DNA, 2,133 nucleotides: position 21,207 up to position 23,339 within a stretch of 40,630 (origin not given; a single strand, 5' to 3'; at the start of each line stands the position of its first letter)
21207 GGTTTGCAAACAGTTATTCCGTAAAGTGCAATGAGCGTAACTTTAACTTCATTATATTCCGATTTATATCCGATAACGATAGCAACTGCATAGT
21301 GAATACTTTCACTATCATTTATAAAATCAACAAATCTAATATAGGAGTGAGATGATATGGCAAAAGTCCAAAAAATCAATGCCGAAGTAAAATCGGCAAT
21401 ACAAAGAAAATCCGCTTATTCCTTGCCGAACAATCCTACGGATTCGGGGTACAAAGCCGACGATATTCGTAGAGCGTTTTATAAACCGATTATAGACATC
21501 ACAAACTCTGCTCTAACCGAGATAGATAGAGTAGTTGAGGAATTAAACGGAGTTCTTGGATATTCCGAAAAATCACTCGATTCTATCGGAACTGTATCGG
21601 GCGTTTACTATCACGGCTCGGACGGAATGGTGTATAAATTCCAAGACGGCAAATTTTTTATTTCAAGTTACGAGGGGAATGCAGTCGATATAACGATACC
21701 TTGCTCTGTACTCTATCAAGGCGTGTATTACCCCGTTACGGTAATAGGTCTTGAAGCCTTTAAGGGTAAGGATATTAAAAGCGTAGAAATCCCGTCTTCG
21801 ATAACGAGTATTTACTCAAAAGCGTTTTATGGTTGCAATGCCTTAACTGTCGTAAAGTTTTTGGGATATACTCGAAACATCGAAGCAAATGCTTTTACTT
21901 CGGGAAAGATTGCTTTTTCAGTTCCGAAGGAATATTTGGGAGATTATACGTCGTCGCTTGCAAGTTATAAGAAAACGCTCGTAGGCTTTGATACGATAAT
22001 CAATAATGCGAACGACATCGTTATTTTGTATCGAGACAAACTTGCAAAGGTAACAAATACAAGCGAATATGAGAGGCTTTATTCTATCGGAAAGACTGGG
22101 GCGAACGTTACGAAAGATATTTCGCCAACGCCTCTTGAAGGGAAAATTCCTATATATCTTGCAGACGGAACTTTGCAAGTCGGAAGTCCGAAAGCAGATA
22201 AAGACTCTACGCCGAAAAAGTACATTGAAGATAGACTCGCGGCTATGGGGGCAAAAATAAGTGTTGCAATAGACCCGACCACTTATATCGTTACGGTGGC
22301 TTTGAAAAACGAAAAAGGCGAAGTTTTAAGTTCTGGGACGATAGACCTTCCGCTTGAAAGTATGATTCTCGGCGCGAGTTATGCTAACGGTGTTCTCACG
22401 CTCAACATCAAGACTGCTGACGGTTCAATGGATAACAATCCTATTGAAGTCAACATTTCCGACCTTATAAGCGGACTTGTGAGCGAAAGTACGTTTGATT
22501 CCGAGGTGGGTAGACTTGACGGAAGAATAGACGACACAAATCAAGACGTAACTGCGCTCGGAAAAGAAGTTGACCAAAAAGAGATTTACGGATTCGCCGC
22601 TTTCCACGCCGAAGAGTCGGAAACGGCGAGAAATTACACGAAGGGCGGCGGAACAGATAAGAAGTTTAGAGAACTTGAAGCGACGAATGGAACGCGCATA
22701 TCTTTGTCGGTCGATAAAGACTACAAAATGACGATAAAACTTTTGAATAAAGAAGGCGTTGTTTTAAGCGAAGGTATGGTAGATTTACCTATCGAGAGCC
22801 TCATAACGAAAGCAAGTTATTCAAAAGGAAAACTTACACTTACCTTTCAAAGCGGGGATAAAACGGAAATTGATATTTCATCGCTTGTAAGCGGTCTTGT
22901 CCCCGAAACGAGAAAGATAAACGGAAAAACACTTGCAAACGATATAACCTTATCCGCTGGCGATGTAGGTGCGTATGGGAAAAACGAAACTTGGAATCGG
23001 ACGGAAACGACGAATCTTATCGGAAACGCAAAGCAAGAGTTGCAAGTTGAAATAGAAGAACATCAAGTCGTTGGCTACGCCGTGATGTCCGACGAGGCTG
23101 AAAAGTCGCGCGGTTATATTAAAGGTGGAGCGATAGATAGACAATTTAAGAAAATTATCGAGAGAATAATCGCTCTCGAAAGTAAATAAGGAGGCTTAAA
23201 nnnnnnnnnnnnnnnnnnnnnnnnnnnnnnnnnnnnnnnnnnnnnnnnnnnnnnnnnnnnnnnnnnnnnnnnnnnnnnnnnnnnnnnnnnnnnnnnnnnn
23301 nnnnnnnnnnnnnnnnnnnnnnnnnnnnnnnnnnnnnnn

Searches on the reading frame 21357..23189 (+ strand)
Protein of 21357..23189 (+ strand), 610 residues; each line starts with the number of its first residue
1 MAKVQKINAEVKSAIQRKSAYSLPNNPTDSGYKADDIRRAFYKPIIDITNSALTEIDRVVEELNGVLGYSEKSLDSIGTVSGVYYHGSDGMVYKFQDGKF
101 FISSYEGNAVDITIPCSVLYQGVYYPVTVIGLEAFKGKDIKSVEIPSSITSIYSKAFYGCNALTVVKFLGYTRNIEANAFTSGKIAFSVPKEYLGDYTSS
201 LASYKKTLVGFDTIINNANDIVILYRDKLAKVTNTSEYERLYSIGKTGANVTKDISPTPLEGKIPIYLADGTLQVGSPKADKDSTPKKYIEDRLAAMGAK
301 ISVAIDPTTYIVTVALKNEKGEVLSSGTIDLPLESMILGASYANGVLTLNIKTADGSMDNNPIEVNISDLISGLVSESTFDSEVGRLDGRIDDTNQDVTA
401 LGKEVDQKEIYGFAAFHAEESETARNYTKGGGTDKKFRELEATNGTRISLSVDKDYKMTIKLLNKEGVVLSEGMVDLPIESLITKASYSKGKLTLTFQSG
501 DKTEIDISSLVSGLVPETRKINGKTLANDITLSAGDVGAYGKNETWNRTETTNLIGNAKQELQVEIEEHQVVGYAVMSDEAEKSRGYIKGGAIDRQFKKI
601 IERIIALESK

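Call 8: search_protein_families(library=phrogs, proteins=[window:21357-23189:+], max_evalue=0.001)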
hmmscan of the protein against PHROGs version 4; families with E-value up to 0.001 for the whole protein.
window:21357-23189:+ (610 aa): 2 families
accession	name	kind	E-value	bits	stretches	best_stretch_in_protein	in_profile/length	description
phrog_23008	-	tail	8.9e-10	38.5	1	495-550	449-509/812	tail fiber protein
phrog_17472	-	tail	1.1e-07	31.5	1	511-556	241-285/872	tail protein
